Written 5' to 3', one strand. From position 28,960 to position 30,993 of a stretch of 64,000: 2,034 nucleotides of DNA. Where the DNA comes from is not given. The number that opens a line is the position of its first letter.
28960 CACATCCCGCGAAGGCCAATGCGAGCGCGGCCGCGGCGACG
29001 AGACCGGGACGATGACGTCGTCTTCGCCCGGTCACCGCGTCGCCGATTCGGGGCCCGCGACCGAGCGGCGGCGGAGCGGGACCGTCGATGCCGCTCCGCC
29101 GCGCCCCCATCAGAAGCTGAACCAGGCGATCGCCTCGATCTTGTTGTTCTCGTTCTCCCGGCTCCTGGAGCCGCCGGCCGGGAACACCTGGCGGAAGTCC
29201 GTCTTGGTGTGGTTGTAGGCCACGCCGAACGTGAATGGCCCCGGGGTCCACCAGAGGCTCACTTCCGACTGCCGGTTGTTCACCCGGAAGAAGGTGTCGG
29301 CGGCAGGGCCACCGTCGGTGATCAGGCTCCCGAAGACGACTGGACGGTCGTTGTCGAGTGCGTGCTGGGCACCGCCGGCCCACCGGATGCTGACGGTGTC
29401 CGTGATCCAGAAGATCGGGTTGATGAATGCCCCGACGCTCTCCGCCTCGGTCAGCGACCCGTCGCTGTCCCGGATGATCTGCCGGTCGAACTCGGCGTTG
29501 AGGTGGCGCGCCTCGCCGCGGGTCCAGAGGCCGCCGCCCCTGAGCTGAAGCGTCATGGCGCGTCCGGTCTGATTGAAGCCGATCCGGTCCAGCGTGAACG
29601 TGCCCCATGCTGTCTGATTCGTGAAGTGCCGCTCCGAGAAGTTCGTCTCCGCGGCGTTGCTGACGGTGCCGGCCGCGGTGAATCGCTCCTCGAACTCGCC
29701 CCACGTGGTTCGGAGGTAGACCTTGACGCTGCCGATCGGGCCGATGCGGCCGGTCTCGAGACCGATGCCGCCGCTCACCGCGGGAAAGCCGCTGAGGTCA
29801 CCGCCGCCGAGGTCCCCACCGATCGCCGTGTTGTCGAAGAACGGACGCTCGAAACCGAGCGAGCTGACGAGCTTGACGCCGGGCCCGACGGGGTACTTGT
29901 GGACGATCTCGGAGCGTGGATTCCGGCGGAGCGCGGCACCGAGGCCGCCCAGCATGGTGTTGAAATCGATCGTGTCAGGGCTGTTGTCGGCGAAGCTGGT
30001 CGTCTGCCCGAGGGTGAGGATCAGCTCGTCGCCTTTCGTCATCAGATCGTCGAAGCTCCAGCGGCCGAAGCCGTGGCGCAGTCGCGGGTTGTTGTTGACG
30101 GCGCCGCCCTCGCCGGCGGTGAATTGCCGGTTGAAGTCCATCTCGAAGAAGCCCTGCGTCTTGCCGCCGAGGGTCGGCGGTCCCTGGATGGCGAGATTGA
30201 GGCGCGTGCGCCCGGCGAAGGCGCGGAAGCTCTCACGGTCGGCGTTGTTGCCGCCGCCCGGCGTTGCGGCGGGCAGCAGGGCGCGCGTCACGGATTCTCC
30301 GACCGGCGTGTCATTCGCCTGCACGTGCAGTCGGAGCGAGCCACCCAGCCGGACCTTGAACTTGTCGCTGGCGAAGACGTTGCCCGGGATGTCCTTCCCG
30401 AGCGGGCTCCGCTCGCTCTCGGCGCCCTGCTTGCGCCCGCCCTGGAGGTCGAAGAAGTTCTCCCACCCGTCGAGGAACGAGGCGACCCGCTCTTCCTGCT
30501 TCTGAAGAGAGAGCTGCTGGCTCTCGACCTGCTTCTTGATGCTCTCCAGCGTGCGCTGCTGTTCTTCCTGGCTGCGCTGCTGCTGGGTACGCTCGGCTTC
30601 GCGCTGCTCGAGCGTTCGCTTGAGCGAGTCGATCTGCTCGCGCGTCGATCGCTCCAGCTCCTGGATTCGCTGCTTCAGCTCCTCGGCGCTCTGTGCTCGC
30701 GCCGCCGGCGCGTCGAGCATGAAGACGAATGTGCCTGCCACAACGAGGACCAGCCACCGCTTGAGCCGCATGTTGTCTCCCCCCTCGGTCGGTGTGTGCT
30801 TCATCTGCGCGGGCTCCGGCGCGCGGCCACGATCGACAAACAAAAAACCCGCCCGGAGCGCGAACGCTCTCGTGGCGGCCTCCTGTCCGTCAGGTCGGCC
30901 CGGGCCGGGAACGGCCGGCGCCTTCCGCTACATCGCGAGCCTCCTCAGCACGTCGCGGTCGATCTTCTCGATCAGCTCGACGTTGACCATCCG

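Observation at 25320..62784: Nine intergenic copies of one ECF-type promoter motif (GAAYC-N17/18-CGTCNYA) outline an envelope regulon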

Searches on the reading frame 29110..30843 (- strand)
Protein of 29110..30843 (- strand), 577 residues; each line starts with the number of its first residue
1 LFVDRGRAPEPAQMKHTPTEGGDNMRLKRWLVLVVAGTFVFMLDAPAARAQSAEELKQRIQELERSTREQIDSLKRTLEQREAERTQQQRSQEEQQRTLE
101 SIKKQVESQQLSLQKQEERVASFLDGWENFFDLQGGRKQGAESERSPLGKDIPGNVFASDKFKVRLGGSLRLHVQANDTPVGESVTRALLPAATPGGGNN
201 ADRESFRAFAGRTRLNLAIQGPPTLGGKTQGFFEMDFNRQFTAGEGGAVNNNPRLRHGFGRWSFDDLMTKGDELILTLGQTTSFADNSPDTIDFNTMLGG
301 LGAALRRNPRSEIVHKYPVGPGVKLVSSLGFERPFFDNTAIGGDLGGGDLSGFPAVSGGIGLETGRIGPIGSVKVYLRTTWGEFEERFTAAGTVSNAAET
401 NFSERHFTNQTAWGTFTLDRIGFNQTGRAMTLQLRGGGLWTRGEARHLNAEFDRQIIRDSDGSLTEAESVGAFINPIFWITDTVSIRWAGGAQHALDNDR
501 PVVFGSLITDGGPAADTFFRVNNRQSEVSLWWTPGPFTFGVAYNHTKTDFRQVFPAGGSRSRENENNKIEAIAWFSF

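Call 11: search_protein_families(library=pfam, proteins=[window:29110-30843:-], max_evalue=0.01)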
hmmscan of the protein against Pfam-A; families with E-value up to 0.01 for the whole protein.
window:29110-30843:- (577 aa): 1 family
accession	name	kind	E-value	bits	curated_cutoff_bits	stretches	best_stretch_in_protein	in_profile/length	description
PF13609.12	Porin_4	-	0.0019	18.5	27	0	158-301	14-124/310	Gram-negative porin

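Call 39: search_protein_families(library=ncbifam, proteins=[window:29110-30843:-], max_evalue=0.01)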
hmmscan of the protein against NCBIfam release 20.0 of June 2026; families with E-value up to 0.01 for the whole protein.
window:29110-30843:- (577 aa): 1 family
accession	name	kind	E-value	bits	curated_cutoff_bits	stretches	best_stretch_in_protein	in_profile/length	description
TIGR02290.1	M3_fam_3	subfamily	0.0075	15.3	561.7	0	37-131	67-166/587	M3 family oligoendopeptidase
